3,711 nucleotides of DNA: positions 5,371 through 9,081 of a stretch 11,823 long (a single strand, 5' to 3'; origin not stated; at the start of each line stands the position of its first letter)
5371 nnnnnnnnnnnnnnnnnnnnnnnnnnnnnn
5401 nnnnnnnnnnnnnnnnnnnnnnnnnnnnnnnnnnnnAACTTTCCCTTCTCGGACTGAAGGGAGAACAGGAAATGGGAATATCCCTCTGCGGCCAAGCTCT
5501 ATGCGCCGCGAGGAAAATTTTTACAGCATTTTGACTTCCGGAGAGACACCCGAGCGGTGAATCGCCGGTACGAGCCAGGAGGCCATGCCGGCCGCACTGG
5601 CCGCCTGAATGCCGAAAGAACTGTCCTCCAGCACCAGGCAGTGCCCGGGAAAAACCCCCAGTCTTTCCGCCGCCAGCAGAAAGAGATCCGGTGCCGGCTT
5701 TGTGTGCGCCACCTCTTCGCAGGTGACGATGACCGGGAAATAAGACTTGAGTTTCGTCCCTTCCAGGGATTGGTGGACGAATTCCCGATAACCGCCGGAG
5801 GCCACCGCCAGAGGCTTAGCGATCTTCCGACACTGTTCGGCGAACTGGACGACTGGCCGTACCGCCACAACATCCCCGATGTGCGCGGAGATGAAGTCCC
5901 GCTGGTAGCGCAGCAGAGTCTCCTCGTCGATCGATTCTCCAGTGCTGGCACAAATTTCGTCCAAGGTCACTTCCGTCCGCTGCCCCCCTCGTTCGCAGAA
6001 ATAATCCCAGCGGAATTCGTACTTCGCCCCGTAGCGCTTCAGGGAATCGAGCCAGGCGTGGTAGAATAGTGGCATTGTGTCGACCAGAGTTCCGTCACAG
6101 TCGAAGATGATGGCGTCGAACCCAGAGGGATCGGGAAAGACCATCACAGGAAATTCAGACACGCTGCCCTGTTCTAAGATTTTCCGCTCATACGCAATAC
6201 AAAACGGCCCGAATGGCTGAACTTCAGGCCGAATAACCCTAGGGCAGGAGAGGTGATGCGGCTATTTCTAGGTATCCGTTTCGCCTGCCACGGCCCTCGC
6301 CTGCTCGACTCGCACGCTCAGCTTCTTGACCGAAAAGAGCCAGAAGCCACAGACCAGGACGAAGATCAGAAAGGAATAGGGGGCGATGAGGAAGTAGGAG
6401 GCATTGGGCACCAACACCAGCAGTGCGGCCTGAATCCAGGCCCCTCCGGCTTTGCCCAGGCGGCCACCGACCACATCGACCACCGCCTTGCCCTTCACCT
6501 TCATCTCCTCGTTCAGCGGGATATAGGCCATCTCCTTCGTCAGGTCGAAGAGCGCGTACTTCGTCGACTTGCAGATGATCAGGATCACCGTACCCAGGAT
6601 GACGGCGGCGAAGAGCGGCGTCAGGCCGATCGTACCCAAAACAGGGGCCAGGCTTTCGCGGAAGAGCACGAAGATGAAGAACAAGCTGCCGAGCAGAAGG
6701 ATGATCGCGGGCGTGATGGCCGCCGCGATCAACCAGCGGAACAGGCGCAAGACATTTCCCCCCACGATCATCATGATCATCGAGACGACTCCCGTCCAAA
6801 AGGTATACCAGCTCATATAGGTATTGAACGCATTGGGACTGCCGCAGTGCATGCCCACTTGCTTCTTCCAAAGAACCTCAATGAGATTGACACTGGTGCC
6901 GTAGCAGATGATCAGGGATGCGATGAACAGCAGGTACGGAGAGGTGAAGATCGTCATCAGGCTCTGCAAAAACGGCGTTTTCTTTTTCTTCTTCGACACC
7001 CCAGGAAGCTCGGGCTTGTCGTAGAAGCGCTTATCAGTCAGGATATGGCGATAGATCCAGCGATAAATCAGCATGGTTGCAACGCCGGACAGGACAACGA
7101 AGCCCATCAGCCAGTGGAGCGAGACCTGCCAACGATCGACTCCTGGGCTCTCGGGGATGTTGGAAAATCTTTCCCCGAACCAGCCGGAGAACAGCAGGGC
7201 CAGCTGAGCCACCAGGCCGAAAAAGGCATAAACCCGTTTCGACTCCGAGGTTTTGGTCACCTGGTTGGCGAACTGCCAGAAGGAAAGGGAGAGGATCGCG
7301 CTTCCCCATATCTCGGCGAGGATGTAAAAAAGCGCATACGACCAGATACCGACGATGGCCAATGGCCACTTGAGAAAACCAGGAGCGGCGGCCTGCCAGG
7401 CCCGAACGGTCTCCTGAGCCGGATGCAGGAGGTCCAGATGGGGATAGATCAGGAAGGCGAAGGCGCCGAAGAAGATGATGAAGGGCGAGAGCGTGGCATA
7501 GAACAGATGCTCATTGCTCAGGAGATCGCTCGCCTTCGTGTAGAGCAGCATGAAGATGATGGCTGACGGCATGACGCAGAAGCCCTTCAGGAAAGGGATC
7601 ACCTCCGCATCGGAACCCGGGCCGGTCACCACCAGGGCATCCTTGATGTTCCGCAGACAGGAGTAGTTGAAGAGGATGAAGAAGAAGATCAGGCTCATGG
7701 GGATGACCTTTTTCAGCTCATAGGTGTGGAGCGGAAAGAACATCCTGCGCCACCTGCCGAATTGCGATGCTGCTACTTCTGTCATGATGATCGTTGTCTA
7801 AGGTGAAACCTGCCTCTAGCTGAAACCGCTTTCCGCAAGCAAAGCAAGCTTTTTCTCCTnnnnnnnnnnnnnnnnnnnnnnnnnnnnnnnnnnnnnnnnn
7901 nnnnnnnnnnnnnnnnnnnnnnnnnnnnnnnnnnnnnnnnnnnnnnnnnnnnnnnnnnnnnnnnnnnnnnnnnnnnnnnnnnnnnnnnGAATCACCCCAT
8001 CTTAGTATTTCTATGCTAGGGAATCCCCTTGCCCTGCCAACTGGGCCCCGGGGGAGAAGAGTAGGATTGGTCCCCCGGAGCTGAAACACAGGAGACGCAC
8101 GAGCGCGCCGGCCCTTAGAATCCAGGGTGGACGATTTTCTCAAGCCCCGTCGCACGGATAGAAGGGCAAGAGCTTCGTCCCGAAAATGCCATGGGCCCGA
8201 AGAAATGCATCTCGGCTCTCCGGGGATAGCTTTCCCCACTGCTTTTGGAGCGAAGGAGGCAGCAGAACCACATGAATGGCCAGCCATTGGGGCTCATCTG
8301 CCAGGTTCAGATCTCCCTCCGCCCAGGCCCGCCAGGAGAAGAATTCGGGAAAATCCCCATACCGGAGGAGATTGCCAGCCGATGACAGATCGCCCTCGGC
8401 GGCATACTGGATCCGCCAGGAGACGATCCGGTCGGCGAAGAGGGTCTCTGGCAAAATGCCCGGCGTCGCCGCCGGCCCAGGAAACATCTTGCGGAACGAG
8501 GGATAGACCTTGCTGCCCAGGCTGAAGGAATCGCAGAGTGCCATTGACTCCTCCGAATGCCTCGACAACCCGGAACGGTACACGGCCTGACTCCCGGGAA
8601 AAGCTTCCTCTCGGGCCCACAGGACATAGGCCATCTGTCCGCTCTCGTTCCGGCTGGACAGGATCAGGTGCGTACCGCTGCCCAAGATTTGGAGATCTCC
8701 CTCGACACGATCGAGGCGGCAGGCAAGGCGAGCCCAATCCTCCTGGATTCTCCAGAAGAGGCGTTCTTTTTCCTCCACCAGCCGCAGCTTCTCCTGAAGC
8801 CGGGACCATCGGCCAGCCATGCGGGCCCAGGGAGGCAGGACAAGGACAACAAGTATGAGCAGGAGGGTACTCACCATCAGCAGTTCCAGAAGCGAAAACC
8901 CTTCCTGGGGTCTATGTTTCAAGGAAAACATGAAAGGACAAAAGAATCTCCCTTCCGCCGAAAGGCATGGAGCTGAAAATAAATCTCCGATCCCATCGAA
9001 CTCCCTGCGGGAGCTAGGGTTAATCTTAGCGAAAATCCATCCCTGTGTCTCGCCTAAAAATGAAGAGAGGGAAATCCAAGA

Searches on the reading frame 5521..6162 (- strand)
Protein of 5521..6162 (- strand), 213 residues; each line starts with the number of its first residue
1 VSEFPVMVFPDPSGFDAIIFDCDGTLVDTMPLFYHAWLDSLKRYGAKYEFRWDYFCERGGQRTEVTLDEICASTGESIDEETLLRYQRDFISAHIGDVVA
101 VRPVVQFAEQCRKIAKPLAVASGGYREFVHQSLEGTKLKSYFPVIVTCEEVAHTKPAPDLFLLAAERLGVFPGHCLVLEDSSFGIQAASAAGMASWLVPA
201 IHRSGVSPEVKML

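Call 11: search_protein_families(library=pfam, proteins=[window:5521-6162:-], max_evalue=0.01)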
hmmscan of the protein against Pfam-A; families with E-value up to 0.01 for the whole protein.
window:5521-6162:- (213 aa): 4 families
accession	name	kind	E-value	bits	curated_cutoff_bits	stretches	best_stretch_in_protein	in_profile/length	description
PF13419.12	HAD_2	-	1.8e-27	97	23.8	1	18-197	1-177/178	Haloacid dehalogenase-like hydrolase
PF00702.32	Hydrolase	-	2.5e-21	77.4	26.4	1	16-192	2-191/191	haloacid dehalogenase-like hydrolase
PF12710.13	HAD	-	6e-05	24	27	1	18-134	1-120/189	haloacid dehalogenase-like hydrolase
PF13242.12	Hydrolase_like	-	0.00046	20.5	22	1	155-198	4-48/75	HAD-hyrolase-like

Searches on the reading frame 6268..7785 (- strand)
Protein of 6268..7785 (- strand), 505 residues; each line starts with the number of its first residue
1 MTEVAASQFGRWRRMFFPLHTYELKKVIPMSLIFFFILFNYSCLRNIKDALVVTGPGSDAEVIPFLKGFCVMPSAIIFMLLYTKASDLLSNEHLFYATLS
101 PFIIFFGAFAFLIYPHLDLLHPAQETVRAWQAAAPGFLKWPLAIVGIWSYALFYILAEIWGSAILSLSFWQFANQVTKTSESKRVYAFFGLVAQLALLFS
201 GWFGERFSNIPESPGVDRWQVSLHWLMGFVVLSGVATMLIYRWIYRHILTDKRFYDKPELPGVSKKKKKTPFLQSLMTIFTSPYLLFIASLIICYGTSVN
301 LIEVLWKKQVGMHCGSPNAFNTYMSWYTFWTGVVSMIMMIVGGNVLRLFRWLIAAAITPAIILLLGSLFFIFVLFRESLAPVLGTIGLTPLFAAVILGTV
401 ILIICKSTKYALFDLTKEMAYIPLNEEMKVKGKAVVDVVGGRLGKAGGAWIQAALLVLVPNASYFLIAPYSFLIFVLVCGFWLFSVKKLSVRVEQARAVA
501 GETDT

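Call 11: search_protein_families(library=pfam, proteins=[window:6268-7785:-], max_evalue=0.01)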
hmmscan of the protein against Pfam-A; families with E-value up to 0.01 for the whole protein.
window:6268-7785:- (505 aa): 1 family
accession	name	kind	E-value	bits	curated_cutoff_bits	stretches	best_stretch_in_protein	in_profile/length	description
PF03219.20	TLC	-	2.6e-169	564.6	21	1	6-490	5-488/491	TLC ATP/ADP transporter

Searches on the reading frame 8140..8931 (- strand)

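Call 11: search_protein_families(library=pfam, proteins=[window:8140-8931:-], max_evalue=0.01)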
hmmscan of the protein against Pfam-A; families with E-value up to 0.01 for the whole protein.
window:8140-8931:- (263 aa): 1 family
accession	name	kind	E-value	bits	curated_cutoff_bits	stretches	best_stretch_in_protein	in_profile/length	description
PF07963.17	N_methyl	-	0.00015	21.7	21.2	1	7-32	2-27/27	Prokaryotic N-terminal methylation motif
